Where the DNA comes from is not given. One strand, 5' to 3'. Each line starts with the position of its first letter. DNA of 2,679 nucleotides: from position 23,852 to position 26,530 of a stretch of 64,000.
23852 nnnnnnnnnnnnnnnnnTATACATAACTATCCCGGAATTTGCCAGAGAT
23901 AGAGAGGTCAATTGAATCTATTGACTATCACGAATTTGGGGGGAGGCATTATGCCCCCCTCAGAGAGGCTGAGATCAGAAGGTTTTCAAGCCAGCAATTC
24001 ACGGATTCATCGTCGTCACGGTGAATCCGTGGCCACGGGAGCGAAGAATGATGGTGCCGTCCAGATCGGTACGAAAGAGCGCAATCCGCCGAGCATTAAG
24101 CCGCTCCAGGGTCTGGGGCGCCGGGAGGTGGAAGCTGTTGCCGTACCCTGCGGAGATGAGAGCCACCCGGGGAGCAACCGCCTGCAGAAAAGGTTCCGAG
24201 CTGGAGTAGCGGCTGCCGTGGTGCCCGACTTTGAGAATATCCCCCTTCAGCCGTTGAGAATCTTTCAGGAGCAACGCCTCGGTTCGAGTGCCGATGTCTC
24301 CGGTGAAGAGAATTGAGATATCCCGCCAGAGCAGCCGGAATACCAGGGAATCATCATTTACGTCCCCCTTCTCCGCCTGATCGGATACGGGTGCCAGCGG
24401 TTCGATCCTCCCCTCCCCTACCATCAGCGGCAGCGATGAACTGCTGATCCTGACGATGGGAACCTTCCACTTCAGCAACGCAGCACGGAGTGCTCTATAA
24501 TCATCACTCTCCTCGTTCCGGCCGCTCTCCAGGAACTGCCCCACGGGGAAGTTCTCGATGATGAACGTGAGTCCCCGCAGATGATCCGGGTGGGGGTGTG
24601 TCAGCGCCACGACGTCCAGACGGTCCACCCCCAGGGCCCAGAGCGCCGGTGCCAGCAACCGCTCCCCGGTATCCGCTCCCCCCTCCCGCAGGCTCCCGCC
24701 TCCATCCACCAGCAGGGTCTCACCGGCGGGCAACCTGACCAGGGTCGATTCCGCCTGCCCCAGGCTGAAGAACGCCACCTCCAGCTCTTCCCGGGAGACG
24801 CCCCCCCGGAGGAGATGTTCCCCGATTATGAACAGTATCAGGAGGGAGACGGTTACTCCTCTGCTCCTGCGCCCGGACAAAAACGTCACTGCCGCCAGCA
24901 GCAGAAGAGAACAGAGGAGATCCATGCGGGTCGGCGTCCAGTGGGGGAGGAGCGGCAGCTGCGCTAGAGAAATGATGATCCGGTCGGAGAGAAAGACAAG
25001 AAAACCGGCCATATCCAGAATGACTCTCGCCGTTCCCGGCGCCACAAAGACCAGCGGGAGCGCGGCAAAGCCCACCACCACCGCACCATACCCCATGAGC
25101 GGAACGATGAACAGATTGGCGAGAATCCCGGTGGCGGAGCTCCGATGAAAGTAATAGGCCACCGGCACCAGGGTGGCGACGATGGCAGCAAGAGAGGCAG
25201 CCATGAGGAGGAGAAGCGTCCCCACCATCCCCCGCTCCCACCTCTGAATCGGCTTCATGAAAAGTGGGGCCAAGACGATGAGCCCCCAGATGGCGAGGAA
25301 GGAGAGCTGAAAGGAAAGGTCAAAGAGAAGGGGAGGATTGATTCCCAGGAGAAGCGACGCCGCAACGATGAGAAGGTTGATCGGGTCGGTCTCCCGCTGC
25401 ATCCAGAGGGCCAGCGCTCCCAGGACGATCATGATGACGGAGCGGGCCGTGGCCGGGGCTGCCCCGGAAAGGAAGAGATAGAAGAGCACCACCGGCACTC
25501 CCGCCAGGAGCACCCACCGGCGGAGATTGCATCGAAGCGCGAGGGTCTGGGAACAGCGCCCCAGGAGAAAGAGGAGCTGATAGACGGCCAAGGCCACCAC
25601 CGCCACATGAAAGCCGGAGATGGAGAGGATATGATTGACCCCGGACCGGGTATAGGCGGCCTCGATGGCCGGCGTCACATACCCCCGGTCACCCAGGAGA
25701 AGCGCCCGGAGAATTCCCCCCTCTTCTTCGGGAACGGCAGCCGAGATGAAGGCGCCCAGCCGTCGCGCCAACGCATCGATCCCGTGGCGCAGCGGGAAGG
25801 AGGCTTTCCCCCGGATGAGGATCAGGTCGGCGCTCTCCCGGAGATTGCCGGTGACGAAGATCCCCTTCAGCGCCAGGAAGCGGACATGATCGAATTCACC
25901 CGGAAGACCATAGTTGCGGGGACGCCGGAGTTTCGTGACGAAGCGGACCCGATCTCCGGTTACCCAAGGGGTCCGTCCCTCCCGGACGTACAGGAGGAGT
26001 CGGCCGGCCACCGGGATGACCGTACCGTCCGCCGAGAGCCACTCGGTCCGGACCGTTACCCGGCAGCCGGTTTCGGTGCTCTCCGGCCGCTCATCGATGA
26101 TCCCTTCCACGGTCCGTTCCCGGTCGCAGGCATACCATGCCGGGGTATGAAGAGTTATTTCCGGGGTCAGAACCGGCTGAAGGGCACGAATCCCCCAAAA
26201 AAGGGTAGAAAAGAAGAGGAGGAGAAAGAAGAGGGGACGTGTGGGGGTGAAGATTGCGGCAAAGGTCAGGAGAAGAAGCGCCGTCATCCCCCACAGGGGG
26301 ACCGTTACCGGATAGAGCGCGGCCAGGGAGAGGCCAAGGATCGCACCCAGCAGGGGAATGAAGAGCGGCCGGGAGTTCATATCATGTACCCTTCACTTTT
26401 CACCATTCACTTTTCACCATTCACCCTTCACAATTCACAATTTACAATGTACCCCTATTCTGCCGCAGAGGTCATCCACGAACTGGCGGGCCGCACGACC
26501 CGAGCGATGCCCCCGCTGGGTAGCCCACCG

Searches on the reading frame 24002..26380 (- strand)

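Call 101: search_protein_families(library=pfam, proteins=[window:24002-26380:-], max_evalue=0.001)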
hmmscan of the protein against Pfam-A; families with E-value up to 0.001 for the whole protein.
window:24002-26380:- (793 aa): 4 families
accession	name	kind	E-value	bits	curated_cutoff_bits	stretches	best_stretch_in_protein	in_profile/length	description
PF03772.21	Competence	-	1e-59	202.6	23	1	227-500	1-263/270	Competence protein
PF13567.11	DUF4131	-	1.8e-30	106.2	31.6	1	24-184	2-163/165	Domain of unknown function (DUF4131)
PF00753.33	Lactamase_B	-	1.6e-15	58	22.7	1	541-745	4-195/196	Metallo-beta-lactamase superfamily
PF12706.13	Lactamase_B_2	-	0.00023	21.3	27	1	574-611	17-53/200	Beta-lactamase superfamily domain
